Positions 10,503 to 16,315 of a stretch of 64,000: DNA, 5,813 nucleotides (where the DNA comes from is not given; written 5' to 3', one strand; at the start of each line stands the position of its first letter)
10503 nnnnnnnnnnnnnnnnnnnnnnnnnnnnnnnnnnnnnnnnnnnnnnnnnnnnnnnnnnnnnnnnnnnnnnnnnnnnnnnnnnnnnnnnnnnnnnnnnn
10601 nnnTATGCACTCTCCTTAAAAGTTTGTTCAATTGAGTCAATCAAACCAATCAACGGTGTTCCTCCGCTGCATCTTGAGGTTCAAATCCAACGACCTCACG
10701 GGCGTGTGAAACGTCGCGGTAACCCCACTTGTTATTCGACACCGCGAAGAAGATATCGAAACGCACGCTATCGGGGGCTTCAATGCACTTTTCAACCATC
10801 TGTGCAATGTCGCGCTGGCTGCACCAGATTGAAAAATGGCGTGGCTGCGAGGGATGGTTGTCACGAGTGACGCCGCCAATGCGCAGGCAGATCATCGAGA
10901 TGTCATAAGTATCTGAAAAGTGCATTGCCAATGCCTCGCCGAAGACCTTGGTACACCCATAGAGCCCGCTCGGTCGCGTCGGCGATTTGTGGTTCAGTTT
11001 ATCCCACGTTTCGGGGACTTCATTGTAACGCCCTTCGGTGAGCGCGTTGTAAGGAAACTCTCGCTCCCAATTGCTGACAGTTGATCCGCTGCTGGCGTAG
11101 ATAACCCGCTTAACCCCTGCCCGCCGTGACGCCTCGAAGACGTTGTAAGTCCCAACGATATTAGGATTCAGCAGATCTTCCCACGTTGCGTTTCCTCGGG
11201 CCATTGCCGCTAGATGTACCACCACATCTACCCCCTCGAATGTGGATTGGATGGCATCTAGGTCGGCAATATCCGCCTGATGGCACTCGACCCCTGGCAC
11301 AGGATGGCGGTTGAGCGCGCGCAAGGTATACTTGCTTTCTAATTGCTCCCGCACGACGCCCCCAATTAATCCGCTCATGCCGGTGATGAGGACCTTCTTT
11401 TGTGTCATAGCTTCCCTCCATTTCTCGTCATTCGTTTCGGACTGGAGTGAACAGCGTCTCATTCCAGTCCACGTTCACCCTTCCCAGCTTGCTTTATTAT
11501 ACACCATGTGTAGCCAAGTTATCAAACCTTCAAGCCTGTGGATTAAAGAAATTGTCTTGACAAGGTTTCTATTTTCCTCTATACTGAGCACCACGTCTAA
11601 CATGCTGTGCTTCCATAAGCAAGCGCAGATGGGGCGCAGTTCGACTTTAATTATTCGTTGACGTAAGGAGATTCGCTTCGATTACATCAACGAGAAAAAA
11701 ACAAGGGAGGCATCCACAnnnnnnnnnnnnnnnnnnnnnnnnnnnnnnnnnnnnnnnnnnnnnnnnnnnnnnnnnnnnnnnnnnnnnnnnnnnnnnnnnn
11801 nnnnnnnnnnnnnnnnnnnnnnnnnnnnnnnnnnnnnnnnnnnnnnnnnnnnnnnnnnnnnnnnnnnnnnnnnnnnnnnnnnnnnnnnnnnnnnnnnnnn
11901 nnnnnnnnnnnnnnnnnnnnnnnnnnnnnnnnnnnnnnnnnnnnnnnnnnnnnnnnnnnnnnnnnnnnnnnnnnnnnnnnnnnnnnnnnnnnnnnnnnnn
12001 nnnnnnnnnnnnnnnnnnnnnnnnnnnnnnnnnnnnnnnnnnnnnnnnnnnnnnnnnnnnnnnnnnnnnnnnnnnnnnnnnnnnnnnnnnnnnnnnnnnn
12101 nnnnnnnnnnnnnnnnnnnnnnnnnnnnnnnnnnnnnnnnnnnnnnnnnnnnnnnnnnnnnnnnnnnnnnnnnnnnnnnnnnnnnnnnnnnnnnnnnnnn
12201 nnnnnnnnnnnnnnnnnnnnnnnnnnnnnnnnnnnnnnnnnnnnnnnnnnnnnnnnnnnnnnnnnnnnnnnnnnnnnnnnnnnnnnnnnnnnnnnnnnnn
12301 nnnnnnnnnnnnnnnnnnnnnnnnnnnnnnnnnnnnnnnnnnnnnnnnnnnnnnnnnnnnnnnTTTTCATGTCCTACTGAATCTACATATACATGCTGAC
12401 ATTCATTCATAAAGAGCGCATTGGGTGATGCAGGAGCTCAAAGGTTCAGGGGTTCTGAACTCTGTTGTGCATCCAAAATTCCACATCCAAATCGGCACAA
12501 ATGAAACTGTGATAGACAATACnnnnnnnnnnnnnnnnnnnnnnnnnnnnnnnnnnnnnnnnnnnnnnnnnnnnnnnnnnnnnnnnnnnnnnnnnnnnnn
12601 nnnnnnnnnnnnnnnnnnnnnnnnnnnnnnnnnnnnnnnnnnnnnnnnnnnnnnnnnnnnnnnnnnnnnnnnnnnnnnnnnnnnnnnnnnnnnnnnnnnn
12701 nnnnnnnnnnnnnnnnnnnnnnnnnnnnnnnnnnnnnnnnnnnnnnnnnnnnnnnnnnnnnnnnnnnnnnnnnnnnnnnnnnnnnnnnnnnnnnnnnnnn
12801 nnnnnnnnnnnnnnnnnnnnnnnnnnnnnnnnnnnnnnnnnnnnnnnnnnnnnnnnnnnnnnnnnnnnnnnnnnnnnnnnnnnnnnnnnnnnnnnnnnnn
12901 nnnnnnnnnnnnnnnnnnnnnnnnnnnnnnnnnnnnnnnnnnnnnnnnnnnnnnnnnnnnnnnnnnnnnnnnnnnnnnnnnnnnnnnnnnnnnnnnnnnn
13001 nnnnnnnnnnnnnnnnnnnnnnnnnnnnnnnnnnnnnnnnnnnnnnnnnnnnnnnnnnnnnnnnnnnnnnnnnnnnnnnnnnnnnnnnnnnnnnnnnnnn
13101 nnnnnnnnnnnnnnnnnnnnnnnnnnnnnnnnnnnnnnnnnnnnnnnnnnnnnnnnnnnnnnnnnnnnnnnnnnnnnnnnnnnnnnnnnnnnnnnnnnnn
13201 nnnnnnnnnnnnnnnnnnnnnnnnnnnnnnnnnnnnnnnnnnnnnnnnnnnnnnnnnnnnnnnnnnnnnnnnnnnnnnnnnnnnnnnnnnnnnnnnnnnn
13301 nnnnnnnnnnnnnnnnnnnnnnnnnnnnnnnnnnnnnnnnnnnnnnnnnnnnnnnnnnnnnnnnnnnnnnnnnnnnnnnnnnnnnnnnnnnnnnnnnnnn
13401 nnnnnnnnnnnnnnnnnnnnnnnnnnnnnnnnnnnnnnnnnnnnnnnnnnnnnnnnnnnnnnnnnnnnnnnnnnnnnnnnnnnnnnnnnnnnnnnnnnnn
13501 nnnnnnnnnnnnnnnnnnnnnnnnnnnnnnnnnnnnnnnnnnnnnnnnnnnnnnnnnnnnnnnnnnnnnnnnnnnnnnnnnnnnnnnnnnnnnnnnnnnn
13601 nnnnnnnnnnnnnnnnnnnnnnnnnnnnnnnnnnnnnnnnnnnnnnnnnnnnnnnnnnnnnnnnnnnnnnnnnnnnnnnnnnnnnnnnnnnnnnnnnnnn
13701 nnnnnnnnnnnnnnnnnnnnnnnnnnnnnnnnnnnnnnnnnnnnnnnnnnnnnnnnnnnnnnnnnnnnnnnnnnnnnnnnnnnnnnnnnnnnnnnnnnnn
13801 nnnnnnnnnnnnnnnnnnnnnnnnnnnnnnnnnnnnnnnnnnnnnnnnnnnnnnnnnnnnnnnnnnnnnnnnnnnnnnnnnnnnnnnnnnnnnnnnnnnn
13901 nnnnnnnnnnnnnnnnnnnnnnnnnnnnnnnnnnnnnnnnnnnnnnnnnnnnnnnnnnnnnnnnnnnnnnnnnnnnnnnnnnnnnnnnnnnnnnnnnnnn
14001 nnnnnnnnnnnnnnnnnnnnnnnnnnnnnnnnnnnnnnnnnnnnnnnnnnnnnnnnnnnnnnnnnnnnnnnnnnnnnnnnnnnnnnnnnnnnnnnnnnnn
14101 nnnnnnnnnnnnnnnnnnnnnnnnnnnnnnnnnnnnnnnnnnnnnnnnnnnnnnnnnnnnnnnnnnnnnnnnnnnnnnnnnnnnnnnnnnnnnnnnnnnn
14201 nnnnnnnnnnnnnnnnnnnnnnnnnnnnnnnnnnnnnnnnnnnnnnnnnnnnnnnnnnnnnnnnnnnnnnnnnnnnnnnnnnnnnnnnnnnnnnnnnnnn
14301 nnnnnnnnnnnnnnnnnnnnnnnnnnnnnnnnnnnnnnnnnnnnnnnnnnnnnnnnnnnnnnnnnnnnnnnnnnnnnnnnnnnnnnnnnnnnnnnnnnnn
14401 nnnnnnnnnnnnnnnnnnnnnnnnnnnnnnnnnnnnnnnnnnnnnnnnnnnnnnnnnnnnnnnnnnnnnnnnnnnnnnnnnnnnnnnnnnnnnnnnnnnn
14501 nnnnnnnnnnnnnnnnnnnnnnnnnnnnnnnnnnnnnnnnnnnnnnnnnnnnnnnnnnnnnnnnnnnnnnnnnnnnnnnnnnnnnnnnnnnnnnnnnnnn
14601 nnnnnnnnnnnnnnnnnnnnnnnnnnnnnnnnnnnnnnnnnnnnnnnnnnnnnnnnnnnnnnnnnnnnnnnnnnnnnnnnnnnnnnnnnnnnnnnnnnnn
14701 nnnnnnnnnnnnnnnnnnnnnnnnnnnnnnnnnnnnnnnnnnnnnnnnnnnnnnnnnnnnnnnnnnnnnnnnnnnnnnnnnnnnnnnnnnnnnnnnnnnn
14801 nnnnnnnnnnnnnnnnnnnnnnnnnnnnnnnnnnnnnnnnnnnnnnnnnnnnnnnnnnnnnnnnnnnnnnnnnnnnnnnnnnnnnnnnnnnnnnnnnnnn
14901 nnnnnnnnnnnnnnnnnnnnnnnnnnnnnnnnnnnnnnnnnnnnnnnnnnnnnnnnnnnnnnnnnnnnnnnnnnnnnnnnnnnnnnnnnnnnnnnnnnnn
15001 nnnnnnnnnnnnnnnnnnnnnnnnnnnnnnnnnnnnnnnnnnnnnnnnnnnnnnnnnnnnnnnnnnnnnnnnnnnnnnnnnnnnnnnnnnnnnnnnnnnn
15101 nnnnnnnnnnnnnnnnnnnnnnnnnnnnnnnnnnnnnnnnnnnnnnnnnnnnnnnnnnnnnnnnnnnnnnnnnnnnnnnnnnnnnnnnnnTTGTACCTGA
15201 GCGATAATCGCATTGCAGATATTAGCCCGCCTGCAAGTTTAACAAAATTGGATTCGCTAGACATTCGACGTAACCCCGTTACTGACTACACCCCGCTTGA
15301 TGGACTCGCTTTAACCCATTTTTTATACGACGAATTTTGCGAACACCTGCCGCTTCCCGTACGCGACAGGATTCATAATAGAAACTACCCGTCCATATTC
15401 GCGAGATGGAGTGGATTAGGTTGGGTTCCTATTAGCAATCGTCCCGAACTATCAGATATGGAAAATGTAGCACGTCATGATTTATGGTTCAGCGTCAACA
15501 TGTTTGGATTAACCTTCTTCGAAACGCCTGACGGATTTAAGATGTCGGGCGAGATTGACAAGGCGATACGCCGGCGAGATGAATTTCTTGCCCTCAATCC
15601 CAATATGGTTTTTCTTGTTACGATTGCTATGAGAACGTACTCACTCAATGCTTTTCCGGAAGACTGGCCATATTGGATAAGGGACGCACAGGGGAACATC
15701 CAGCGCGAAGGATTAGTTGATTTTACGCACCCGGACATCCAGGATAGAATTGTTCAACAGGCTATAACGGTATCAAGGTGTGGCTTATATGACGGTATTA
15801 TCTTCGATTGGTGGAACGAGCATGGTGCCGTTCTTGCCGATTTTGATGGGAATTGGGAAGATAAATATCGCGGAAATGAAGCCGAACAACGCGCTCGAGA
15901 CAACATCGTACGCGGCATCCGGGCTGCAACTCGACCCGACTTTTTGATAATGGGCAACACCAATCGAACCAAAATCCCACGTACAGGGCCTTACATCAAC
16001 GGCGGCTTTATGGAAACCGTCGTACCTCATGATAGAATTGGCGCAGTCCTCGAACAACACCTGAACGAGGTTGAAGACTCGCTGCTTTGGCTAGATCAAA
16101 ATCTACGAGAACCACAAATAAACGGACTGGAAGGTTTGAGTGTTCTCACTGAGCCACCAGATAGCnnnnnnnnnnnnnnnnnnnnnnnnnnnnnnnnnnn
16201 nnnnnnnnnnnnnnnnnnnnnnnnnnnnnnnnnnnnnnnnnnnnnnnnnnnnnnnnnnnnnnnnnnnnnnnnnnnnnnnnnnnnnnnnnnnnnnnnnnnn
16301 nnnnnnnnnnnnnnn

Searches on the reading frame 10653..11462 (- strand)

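Call 54: search_protein_families(library=pfam, proteins=[window:10653-11462:-], max_evalue=0.001)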
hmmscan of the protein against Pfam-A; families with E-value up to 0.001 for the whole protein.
window:10653-11462:- (270 aa): 8 families
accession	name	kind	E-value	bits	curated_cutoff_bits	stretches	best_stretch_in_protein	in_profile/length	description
PF01370.27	Epimerase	-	1.9e-24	86.9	20.9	1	24-198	1-172/240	NAD dependent epimerase/dehydratase family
PF07993.18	NAD_binding_4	-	1.8e-13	50.7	20.1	1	70-226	81-229/258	Male sterility protein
PF16363.11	GDP_Man_Dehyd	-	4e-13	50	27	1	41-225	33-203/332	GDP-mannose 4,6 dehydratase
PF01073.25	3Beta_HSD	-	6.1e-13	48.9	22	1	59-131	48-122/280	3-beta hydroxysteroid dehydrogenase/isomerase family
PF05368.20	NmrA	-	6.4e-10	39.6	27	1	21-233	2-209/298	NmrA-like family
PF13460.12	NAD_binding_10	-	8.1e-09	36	27.2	1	31-137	4-110/184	NAD(P)H-binding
PF02719.21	Polysacc_synt_2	-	9.3e-09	35.3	20.2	1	62-128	60-131/293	Polysaccharide biosynthesis protein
PF04321.23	RmlD_sub_bind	-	3.7e-08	33.2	27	1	23-204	2-157/287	RmlD substrate binding domain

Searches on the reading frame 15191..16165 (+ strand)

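Call 6: search_protein_families(library=pfam, proteins=[window:15191-16165:+], max_evalue=0.1)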
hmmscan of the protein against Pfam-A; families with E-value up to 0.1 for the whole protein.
window:15191-16165:+ (325 aa): 1 family
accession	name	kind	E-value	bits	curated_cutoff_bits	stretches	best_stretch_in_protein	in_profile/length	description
PF12799.13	LRR_4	-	4e-07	30.5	27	1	2-37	7-43/44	Leucine Rich repeats (2 copies)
